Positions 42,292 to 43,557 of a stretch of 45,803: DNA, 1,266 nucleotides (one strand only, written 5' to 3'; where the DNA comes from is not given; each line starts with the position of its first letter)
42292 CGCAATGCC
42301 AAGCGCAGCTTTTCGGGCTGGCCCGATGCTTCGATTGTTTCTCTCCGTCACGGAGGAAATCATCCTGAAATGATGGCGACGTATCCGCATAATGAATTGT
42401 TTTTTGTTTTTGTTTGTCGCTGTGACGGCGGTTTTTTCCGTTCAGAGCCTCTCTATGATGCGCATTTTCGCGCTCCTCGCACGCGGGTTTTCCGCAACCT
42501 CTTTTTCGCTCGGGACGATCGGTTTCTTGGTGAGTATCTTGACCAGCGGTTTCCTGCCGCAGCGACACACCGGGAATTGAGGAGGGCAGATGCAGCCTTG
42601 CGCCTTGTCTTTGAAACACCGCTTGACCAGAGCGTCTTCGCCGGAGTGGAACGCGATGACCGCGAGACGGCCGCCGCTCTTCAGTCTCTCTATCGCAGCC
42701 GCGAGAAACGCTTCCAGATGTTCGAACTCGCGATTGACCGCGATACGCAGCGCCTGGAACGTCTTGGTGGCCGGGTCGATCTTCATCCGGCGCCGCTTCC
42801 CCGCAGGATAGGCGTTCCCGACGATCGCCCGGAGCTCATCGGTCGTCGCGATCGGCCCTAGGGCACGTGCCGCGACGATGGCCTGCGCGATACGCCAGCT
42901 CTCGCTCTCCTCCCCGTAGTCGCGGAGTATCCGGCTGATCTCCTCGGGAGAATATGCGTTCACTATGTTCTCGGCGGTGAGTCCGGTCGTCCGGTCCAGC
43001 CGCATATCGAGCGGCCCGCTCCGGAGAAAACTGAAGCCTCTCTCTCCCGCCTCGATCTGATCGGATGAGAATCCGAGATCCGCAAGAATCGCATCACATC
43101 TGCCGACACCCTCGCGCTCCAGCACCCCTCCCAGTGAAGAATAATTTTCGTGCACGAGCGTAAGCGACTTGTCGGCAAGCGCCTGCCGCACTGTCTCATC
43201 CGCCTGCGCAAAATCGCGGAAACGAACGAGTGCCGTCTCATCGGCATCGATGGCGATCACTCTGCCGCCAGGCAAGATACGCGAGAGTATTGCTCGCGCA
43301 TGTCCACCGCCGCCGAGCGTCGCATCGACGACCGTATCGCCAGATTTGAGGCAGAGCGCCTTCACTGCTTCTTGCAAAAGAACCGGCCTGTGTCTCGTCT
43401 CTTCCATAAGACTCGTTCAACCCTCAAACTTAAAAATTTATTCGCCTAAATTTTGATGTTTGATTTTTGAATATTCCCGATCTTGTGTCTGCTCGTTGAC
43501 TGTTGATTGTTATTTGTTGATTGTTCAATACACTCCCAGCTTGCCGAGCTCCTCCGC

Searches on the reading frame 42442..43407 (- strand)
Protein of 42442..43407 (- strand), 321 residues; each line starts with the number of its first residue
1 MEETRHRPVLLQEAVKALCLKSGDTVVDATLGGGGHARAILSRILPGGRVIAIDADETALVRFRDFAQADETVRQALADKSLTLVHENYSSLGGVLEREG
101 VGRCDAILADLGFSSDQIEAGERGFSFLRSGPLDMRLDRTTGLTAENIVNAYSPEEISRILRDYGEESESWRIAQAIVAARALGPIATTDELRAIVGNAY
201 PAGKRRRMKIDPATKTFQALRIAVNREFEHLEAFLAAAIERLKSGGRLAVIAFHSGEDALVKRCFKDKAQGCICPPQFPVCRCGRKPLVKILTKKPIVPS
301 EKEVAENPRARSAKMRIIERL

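Call 88: search_protein_families(library=pfam, proteins=[window:42442-43407:-], max_evalue=0.00001)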
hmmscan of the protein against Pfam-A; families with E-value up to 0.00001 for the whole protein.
window:42442-43407:- (321 aa): 1 family
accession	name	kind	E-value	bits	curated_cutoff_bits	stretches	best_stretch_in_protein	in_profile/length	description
PF01795.25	Methyltransf_5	-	1.8e-105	353.3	27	1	4-320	2-308/309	MraW methylase family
